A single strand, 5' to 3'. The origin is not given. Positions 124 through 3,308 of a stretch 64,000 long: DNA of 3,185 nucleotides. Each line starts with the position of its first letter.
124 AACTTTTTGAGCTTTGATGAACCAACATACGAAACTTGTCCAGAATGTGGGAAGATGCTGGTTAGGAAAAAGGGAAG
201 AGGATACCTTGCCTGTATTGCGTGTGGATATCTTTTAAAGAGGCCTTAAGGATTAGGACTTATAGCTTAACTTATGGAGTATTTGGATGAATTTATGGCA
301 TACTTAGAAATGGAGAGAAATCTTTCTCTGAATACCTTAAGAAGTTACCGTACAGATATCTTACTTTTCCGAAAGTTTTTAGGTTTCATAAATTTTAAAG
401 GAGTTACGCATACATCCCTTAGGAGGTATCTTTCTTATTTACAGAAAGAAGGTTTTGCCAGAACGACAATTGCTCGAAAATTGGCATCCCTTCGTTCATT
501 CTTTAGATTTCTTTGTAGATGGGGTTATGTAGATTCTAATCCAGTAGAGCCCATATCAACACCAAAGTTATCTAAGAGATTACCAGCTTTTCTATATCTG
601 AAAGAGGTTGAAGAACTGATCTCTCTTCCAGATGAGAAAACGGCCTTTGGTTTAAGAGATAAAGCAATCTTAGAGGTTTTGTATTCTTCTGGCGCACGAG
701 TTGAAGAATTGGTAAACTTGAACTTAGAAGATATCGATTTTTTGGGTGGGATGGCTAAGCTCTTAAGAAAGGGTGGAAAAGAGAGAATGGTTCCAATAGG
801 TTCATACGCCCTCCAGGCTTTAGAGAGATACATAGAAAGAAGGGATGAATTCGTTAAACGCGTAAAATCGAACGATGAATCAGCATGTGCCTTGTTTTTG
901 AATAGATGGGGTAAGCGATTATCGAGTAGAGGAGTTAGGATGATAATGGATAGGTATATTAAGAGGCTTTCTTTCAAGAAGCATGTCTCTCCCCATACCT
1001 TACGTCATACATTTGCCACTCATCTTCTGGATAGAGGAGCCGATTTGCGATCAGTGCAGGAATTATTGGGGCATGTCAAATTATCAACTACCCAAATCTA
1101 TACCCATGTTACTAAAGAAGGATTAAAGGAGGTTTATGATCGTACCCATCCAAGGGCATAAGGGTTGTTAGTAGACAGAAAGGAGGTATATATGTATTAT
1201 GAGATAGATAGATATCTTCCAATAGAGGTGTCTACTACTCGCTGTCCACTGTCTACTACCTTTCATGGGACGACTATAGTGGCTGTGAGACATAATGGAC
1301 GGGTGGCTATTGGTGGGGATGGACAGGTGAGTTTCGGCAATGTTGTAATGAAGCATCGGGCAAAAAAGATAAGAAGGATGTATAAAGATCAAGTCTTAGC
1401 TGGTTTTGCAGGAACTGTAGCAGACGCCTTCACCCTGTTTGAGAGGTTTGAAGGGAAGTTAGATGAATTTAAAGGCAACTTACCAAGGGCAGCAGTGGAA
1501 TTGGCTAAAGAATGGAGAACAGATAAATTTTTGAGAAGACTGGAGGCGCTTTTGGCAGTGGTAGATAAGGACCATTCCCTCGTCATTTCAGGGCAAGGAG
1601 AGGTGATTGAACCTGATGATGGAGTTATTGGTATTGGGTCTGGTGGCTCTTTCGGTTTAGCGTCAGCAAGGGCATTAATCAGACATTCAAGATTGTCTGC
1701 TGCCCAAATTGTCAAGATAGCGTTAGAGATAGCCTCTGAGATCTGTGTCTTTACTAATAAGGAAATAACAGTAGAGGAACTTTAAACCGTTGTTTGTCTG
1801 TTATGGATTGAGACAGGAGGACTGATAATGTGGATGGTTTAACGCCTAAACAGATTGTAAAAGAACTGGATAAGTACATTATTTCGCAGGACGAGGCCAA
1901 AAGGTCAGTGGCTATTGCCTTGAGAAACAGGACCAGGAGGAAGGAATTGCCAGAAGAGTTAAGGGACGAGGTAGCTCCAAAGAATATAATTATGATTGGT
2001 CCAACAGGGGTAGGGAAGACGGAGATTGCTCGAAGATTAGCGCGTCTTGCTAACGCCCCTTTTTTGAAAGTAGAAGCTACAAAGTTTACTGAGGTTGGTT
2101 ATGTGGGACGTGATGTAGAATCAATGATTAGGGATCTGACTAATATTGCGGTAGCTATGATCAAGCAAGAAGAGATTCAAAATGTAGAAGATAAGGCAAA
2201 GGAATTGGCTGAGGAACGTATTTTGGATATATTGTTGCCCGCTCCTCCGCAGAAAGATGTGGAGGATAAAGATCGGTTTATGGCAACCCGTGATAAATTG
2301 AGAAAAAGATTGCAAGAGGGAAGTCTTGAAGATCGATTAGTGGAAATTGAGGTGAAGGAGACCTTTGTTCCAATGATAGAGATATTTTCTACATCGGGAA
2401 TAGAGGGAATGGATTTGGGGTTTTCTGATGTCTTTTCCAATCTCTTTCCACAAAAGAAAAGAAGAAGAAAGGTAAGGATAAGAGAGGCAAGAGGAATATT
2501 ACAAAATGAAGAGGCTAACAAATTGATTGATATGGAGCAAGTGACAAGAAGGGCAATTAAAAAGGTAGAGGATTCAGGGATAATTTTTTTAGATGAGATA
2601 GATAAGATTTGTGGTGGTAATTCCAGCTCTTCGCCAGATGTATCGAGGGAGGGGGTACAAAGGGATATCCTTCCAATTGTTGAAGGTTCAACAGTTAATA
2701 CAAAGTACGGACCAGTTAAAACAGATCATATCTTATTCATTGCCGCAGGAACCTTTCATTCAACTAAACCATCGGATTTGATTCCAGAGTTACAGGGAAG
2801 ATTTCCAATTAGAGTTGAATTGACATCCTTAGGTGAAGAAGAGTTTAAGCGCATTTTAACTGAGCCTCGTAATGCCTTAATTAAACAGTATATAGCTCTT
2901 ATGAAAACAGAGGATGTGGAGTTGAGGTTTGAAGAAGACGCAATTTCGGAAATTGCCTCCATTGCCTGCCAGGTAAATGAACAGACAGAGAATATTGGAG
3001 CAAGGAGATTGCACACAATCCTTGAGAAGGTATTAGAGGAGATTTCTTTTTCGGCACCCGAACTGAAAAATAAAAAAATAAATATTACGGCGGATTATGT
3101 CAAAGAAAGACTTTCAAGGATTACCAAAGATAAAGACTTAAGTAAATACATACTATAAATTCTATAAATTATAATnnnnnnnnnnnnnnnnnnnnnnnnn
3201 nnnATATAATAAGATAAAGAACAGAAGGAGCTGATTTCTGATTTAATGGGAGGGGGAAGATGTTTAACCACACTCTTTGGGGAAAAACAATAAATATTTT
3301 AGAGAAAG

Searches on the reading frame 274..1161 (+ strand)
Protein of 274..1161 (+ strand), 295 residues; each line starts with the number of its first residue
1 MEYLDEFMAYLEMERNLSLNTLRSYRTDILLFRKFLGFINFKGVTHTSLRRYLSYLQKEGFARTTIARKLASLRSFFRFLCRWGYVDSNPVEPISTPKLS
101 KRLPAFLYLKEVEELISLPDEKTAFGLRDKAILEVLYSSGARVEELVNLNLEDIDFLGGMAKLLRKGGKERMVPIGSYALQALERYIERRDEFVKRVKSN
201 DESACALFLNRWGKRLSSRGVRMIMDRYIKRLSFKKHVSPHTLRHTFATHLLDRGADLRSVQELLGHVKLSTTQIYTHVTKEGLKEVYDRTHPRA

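Call 8: search_protein_families(library=pfam, proteins=[window:274-1161:+], max_evalue=0.001)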
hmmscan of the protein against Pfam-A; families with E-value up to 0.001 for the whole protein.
window:274-1161:+ (295 aa): 4 families
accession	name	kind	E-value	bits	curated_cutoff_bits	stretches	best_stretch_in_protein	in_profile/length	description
PF00589.27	Phage_integrase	-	5.8e-46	156.8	27.1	1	106-281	2-170/172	Phage integrase family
PF02899.23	Phage_int_SAM_1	-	1.9e-22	79.8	22.3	1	4-82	1-81/83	Phage integrase, N-terminal SAM-like domain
PF13102.12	Phage_int_SAM_5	-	3.4e-09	37.4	22.3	1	2-91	4-93/98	Phage integrase SAM-like domain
PF13495.12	Phage_int_SAM_4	-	2e-08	35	27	1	4-81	2-79/85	Phage integrase, N-terminal SAM-like domain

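Call 26: find_encoding_contigs(protein=window:274-1161:+, flank=10000, max_places=2)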
Protein window:274-1161:+ (295 aa): no gene with exactly this product is on record in the collection.

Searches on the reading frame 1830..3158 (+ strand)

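Call 8: search_protein_families(library=pfam, proteins=[window:1830-3158:+], max_evalue=0.001)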
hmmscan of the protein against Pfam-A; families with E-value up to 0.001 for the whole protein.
window:1830-3158:+ (442 aa): 6 families
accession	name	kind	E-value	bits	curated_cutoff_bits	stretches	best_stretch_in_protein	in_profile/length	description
PF07724.20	AAA_2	-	1.6e-32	113.3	27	2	209-328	28-166/166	AAA domain (Cdc48 subfamily)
PF00004.35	AAA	-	4.1e-18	66.5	21.2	2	234-331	41-129/131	ATPase family associated with various cellular activities (AAA)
PF07728.20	AAA_5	-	6.4e-08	33.1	22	1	52-88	1-38/139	AAA domain (dynein-related subfamily)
PF13401.12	AAA_22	-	3.4e-05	24.6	27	1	51-100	6-58/130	AAA domain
PF13238.12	AAA_18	-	3.6e-05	24.6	29.4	0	53-128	1-68/128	AAA domain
PF13191.12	AAA_16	-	0.00017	22.6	32.6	1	49-162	23-128/167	AAA ATPase domain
